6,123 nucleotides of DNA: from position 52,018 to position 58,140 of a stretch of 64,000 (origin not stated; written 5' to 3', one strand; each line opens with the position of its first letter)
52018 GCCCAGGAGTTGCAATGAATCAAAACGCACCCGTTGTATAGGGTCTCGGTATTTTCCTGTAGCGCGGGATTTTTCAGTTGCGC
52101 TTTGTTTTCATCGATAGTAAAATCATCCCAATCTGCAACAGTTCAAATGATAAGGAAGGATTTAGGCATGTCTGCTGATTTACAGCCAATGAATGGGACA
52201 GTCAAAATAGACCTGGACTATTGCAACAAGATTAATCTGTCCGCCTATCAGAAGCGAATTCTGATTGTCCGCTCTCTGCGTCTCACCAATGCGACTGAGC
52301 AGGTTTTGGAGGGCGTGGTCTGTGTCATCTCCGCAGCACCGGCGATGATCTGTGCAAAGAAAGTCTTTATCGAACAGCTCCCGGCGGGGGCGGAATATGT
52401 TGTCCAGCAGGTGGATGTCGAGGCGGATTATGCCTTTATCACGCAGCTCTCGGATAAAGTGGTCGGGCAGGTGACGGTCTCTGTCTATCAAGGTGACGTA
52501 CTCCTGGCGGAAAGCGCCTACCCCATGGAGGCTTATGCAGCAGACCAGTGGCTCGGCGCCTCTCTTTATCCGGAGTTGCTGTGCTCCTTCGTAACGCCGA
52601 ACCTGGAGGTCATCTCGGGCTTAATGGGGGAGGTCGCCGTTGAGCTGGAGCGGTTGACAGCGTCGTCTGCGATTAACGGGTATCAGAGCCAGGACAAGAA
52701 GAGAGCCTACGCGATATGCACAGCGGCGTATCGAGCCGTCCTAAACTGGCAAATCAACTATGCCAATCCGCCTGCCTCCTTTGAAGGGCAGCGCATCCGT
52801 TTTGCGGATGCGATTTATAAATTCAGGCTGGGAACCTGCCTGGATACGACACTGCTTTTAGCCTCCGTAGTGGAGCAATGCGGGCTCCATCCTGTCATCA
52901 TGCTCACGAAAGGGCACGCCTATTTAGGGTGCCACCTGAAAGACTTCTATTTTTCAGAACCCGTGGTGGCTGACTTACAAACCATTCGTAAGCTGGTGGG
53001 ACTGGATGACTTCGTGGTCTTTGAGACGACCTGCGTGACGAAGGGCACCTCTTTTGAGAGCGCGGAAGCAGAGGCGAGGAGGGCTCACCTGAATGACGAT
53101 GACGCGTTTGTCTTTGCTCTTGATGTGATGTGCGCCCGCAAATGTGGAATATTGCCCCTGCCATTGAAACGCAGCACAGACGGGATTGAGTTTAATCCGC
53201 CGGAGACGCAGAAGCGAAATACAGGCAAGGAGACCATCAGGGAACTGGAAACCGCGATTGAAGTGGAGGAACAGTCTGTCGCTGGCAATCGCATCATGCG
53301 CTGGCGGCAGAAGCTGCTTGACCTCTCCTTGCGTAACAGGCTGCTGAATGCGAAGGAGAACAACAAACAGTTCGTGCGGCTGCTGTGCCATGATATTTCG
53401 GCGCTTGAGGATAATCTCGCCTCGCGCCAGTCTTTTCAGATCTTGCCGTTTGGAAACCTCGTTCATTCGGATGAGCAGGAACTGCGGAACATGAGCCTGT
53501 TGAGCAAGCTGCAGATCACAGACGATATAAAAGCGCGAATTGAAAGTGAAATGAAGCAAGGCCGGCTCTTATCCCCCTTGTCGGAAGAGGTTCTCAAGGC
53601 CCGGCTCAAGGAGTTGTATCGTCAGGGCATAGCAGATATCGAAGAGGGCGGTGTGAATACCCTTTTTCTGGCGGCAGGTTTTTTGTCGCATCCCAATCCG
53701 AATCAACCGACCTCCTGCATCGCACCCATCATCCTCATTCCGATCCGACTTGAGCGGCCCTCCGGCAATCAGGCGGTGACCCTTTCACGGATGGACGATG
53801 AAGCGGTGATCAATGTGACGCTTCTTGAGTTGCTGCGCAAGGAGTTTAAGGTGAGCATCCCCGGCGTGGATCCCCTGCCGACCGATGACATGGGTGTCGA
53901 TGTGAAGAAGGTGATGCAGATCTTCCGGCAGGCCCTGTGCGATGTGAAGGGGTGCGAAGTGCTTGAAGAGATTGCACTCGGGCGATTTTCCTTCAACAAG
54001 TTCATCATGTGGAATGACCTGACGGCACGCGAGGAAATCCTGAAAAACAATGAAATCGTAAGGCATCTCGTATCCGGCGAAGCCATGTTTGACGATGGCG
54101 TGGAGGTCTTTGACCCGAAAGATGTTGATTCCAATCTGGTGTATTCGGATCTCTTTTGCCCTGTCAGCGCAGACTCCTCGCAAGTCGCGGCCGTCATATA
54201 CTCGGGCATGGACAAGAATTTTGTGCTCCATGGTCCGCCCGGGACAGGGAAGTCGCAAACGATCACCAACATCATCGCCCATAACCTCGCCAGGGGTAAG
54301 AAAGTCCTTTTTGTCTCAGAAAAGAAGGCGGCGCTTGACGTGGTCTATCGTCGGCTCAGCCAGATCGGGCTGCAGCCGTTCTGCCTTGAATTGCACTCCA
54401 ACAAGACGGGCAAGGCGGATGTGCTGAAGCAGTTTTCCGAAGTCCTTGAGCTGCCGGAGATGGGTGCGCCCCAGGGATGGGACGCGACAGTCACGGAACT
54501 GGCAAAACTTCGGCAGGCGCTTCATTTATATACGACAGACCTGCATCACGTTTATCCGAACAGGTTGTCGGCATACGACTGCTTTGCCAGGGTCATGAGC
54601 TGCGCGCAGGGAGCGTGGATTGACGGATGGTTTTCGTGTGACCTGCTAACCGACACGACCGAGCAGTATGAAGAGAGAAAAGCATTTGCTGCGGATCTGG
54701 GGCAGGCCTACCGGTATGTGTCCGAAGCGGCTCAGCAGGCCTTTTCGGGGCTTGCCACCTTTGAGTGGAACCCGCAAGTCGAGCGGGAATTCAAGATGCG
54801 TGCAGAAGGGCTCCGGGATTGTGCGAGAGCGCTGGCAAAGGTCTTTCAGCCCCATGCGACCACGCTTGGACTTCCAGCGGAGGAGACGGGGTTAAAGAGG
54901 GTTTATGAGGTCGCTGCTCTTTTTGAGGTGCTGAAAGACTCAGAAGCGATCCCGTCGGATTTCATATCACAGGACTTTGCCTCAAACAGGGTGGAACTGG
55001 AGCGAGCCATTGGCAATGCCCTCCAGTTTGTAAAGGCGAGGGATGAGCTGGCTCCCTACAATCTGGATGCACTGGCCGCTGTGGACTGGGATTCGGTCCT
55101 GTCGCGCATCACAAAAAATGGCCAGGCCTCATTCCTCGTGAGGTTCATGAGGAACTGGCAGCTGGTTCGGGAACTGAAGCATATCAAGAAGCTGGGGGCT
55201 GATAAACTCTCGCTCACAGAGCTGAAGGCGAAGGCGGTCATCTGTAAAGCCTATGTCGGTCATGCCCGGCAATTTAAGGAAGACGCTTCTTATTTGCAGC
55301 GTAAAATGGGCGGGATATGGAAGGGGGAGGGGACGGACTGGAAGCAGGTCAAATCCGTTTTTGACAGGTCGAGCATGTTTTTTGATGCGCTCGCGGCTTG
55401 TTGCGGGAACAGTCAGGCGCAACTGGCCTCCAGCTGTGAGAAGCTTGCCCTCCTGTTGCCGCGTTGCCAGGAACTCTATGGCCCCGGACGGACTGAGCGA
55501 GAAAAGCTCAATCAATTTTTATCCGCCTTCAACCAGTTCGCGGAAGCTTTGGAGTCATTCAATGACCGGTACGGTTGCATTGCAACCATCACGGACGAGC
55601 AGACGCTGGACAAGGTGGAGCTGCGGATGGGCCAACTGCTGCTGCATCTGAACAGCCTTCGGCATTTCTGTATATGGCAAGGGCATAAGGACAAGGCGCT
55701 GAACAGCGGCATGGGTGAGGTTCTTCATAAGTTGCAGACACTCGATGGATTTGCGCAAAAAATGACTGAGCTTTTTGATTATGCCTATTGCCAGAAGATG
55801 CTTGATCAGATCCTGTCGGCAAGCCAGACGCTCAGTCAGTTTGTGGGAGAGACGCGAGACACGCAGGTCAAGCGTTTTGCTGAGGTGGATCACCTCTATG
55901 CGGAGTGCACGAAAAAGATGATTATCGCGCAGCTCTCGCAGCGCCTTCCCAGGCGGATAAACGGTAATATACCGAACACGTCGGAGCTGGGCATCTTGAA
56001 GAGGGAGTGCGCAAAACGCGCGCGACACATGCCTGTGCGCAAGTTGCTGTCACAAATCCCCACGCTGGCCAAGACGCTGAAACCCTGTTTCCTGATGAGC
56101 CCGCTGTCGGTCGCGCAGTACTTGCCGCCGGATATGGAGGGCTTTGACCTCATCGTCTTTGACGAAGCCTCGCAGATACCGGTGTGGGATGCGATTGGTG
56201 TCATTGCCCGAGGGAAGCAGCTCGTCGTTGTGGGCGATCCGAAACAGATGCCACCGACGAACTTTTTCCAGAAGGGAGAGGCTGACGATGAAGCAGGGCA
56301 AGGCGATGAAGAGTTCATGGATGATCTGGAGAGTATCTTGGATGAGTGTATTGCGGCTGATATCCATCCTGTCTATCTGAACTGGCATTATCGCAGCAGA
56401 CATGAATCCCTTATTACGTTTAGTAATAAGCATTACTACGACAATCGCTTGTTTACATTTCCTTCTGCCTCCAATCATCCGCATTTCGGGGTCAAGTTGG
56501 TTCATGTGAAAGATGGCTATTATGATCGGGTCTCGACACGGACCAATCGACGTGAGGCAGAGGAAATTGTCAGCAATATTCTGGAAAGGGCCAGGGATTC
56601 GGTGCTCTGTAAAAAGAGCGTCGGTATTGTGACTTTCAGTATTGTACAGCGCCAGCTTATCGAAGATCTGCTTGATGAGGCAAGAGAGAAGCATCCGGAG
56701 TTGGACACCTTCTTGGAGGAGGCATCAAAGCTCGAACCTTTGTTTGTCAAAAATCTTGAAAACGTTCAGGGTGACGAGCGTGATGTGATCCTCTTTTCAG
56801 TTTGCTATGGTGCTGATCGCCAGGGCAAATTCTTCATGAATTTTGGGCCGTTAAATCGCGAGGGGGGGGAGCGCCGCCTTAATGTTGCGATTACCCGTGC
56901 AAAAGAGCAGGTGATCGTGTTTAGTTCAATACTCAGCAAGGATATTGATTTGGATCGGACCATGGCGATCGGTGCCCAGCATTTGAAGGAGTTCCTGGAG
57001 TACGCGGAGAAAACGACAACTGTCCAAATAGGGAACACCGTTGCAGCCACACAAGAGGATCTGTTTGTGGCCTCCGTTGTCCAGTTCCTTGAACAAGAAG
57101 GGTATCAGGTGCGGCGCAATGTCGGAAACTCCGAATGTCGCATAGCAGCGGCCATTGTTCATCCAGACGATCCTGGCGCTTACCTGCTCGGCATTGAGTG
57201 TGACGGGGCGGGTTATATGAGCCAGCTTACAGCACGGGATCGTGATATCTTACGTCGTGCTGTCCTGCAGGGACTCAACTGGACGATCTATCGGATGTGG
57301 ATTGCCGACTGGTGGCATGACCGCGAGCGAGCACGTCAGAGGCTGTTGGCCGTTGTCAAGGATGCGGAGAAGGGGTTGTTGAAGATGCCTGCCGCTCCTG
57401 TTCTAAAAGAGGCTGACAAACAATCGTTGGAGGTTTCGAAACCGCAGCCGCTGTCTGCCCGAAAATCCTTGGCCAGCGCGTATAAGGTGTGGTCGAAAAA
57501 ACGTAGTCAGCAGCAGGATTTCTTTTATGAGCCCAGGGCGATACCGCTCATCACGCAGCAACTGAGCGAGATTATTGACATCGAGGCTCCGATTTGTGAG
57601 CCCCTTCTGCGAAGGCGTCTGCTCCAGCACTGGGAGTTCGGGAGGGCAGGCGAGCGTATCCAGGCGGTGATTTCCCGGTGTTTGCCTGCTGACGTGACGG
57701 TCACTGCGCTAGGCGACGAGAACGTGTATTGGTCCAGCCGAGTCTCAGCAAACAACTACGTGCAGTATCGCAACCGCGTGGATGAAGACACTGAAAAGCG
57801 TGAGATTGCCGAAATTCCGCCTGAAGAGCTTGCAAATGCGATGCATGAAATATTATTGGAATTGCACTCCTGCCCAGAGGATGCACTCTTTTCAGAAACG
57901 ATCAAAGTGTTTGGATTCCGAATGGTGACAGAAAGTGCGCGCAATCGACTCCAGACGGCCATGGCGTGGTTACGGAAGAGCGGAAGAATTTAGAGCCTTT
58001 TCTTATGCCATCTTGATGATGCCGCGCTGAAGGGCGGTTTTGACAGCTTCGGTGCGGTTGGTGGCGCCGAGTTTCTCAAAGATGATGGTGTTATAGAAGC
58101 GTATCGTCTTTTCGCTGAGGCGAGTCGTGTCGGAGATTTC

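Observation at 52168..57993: HheA-like giant helicase-nuclease with an extra N-terminal transglutaminase/papain-like domain, adjacent to a two-component system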

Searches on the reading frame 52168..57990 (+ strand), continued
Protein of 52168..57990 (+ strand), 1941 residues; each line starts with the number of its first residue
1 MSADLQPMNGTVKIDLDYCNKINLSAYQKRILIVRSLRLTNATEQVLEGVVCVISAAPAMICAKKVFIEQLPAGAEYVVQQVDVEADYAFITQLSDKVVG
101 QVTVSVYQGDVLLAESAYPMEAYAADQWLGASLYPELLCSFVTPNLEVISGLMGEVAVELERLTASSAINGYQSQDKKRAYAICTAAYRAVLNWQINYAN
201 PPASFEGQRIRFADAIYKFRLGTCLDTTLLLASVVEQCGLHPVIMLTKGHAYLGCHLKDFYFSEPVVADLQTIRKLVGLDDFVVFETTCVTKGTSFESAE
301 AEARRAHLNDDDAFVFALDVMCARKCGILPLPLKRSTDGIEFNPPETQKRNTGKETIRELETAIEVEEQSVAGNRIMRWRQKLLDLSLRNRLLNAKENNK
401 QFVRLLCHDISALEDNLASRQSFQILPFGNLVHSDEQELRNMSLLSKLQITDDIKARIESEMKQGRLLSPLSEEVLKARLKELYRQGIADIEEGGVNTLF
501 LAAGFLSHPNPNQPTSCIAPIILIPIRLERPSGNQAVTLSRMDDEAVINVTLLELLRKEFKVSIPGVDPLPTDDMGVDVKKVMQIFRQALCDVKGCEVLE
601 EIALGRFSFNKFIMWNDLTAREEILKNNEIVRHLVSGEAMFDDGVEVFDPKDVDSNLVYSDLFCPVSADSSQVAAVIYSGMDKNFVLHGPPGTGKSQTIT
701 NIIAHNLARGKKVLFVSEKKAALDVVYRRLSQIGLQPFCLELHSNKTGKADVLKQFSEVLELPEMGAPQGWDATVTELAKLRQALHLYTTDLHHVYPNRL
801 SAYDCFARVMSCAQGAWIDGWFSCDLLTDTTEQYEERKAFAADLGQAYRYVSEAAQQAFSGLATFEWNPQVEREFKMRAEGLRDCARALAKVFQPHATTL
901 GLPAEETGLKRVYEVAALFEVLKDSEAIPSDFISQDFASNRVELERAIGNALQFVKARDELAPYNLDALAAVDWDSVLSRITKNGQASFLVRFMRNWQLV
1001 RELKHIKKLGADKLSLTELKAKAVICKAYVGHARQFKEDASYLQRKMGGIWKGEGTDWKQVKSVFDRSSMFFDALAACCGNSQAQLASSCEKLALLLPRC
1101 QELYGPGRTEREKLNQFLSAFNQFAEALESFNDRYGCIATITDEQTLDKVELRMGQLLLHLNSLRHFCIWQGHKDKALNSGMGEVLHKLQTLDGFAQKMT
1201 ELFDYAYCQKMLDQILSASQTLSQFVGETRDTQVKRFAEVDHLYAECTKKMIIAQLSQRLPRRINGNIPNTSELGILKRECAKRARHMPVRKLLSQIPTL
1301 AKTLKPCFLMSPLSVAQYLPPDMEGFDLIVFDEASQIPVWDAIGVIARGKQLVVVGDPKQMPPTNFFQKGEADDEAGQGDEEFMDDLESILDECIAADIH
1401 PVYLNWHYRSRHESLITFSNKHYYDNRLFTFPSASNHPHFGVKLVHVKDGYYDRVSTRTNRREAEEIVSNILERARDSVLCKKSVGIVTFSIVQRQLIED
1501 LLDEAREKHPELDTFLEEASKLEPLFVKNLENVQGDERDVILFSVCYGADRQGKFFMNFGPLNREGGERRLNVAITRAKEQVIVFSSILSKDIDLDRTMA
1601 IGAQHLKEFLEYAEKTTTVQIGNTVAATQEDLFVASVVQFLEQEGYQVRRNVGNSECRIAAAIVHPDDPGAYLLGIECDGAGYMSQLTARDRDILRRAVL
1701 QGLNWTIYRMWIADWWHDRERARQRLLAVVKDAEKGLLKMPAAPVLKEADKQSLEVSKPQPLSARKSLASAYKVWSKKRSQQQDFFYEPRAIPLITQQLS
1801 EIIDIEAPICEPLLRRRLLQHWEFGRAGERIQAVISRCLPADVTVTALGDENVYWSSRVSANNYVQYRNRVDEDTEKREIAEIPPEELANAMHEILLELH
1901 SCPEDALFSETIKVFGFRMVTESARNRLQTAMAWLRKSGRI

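Call 78: search_protein_families(library=pfam, proteins=[L063:8015-9811:-, L063:16003-17130:-, L063:17341-19545:-, L010:4923-6656:+, L010:6656-8851:+, L013:16025-18238:+, L017:5148-7691:-, L020:7268-9040:-, L027:11242-13152:-, L027:13155-14951:-], max_evalue=0.00001)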
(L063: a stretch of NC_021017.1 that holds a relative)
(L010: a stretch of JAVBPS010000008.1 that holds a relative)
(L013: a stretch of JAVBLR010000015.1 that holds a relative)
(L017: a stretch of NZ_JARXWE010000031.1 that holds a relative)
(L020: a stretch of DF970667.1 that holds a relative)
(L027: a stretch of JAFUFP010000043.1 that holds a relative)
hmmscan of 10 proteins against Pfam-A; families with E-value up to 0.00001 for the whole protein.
L063:8015-9811:- (599 aa): 3 families
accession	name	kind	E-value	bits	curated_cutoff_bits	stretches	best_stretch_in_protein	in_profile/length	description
PF00575.29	S1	-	1.8e-82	272.2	22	6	210-282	1-74/74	S1 RNA binding domain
PF23459.1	S1_RRP5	-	6.3e-17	62.3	27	0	211-279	1-70/72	RRP5 S1 domain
PF21710.3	Spt6_S1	-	2.3e-09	37.9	27.5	0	305-367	23-85/91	Spt6, S1/OB domain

L063:16003-17130:- (376 aa): 1 family
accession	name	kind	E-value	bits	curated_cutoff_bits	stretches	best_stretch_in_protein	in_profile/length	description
PF00078.32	RVT_1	-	2.9e-27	96.2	29.6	1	107-287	2-193/205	Reverse transcriptase (RNA-dependent DNA polymerase)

L063:17341-19545:- (735 aa): 1 family
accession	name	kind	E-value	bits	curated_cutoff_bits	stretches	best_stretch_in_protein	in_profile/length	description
PF18939.6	DUF5686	-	6e-146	488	39.2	1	46-703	1-669/669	Family of unknown function (DUF5686)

L010:4923-6656:+ (578 aa): 1 family
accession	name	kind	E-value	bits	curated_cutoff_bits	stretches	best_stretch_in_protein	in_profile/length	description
PF03235.19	GmrSD_N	-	2e-33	116.6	33.2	1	26-212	5-199/199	GmrSD restriction endonuclease, N-terminal domain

L010:6656-8851:+ (732 aa): 1 family
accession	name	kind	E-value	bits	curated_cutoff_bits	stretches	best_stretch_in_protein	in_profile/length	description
PF03235.19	GmrSD_N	-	2.9e-20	73.7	33.2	1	20-237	5-198/199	GmrSD restriction endonuclease, N-terminal domain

L013:16025-18238:+ (738 aa): 9 families
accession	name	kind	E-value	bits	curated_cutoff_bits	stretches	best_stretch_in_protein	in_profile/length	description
PF00515.34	TPR_1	-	2.2e-15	56.2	27.8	1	572-600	6-34/34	Tetratricopeptide repeat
PF07719.23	TPR_2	-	6.8e-15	54.3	27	0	571-600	5-34/34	Tetratricopeptide repeat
PF14559.12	TPR_19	-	7.8e-11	42.6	25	1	580-623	4-47/68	Tetratricopeptide repeat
PF13424.12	TPR_12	-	3.1e-10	40.5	30.1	0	548-597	25-75/77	Tetratricopeptide repeat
PF13181.12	TPR_8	-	4.1e-10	39.5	25.7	0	572-600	6-34/34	Tetratricopeptide repeat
PF12895.13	ANAPC3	-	2.5e-08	34.5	27.2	1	574-626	30-81/82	Anaphase-promoting complex, cyclosome, subunit 3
PF13432.12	TPR_16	-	1.1e-07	32.6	32.7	0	577-625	7-54/65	Tetratricopeptide repeat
PF13174.12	TPR_6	-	5.8e-07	30.2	26.3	0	572-599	5-32/33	Tetratricopeptide repeat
PF13428.12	TPR_14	-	2.2e-06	28.2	23.5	0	571-606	5-40/44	Tetratricopeptide repeat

L017:5148-7691:- (848 aa): 16 families
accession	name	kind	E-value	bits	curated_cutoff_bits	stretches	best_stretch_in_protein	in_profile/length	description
PF07724.20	AAA_2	-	2.6e-70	236.2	27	1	567-741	1-166/166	AAA domain (Cdc48 subfamily)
PF17871.7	AAA_lid_9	-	6.4e-31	106.8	22.8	1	375-475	2-102/104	AAA lid domain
PF10431.15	ClpB_D2-small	-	3.5e-25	88.3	21.9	1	747-827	1-81/81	C-terminal, D2-small domain, of ClpB protein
PF00004.35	AAA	-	7.3e-24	85.1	21.2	2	236-362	2-124/131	ATPase family associated with various cellular activities (AAA)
PF02861.25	Clp_N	-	8.7e-24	83.9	20.7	2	17-67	2-52/53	Clp amino terminal domain, pathogenicity island component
PF07728.20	AAA_5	-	2e-19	70.4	22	1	572-697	2-129/139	AAA domain (dynein-related subfamily)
PF13191.12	AAA_16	-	1.4e-13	52.1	32.6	1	213-269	2-60/167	AAA ATPase domain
PF00158.32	Sigma54_activat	-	2.1e-12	47.5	20.2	1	542-689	2-140/168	Sigma-54 interaction domain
PF13401.12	AAA_22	-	2.1e-10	41.5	27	0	574-666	10-109/130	AAA domain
PF13173.12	AAA_14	-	7.6e-08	32.9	27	0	574-668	7-88/129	AAA domain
PF20720.3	nSTAND3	-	4.3e-07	30.2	27.2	0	222-261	9-46/155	Novel STAND NTPase 3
PF01637.24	ATPase_2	-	5.9e-07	29.9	33.2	0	214-387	2-197/225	ATPase domain predominantly from Archaea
PF04851.21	ResIII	-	6.7e-07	29.8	22.5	0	544-597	8-51/164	Type III restriction enzyme, res subunit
PF01695.23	IstB_IS21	-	2.7e-06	27.5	24.1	0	217-296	77-152/238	IstB-like ATP binding protein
PF12775.13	AAA_7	-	2.7e-06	27.5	25.8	0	572-616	36-80/181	P-loop containing dynein motor region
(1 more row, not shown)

L020:7268-9040:- (591 aa): 1 family
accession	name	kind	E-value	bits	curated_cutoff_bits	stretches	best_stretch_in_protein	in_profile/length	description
PF00004.35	AAA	-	1.8e-18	67.7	21.2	1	359-494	1-130/131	ATPase family associated with various cellular activities (AAA)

L027:11242-13152:- (637 aa): 2 families
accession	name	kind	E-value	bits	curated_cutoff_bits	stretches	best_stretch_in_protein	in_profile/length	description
PF01578.25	Cytochrom_C_asm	-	3.8e-31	108.8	29.9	1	443-634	4-212/212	Cytochrome C assembly protein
PF05140.19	ResB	-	4.3e-22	79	24.6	1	67-181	150-272/486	ResB-like family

L027:13155-14951:- (599 aa): 2 families
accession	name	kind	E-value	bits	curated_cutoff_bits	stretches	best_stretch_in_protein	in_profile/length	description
PF06537.16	DHOR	-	2.9e-27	95.7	22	1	432-598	333-498/499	Di-haem oxidoreductase, putative peroxidase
PF00034.26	Cytochrom_C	-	2.1e-06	29.4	21.3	0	462-598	1-88/90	Cytochrome c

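Call 91: search_dna_similar(query=window:52168-57990:+, collection=phages, mode=protein, max_rows=8)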
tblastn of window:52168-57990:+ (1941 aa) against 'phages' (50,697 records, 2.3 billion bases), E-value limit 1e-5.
Records with a match: 4; places in all: 4; records where one place covers at least 80% of the query: 1.
Best place of each record, by identity: <60% 4.
By first word of the organism name: Bacteriophage 2; Liberibacter 2.
By host as written in the record: - 2; Candidatus Liberibacter asiaticus 1; Candidatus Liberibacter asiaticus str. JXGC 1.
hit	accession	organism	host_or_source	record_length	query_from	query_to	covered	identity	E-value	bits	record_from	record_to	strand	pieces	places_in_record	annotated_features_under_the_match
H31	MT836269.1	Bacteriophage sp.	human fecal samples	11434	12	1917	80%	37.9%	6e-154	991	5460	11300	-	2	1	record has no annotation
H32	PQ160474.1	Liberibacter phage P-9PA-3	Candidatus Liberibacter asiaticus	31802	1202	1727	22%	31.8%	1e-13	200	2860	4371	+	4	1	DNA helicase-like protein (x2)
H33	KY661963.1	Liberibacter phage P-JXGC-3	Candidatus Liberibacter asiaticus str. ...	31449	1202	1727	22%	31.8%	1e-13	200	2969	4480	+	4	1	hypothetical protein | DNA helicase related protein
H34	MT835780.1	Bacteriophage sp.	human fecal samples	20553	651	730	4%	42.5%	3e-6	59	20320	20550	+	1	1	record has no annotation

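Call 92: get_annotated_region(hit=H3, flank=7000)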
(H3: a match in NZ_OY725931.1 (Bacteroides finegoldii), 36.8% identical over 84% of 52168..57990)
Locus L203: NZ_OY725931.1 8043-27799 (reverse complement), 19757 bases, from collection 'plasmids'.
description: Bacteroides finegoldii strain Bacteroides finegoldii TSDC17.2-1.1 plasmid 29, complete sequence
organism: Bacteroides finegoldii (NCBI taxid 338188)
taxonomy: Bacteria; Bacteroidota; Bacteroidia; Bacteroidales; Bacteroidaceae; Bacteroides; Bacteroides finegoldii
host: -; source: -; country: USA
typing (MOB-suite, as given by PLSDB): non-mobilizable
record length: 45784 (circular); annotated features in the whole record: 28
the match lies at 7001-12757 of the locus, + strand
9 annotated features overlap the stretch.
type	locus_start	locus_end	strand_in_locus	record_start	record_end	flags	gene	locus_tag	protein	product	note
CDS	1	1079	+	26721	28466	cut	-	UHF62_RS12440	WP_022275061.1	fimbrillin family protein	-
CDS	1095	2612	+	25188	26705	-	-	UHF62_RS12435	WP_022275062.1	hypothetical protein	-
CDS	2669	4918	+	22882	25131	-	bglX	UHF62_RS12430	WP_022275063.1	beta-glucosidase BglX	GO:0005975 - carbohydrate metabolic process [Evidence IEA]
CDS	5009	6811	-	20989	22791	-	rpsA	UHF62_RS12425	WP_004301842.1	30S ribosomal protein S1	-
CDS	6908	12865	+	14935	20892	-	-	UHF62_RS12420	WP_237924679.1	DUF3320 domain-containing protein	-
CDS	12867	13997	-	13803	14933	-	-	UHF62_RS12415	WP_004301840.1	reverse transcriptase family protein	-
CDS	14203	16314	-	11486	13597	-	-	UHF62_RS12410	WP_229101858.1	DUF5686 family protein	-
CDS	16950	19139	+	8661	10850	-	-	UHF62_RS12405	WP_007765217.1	glutamine synthetase III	-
CDS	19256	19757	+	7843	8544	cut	-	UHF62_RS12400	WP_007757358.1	Crp/Fnr family transcriptional regulator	GO:0006355 - regulation of DNA-templated transcription [Evidence IEA]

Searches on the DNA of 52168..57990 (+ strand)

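Call 90: search_dna_similar(query=L082:5995-11886:+, collection=ecoli_genomes, mode=near, max_rows=8)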
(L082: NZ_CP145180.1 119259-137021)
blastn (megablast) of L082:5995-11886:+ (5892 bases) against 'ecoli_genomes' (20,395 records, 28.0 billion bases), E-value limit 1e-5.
No match.
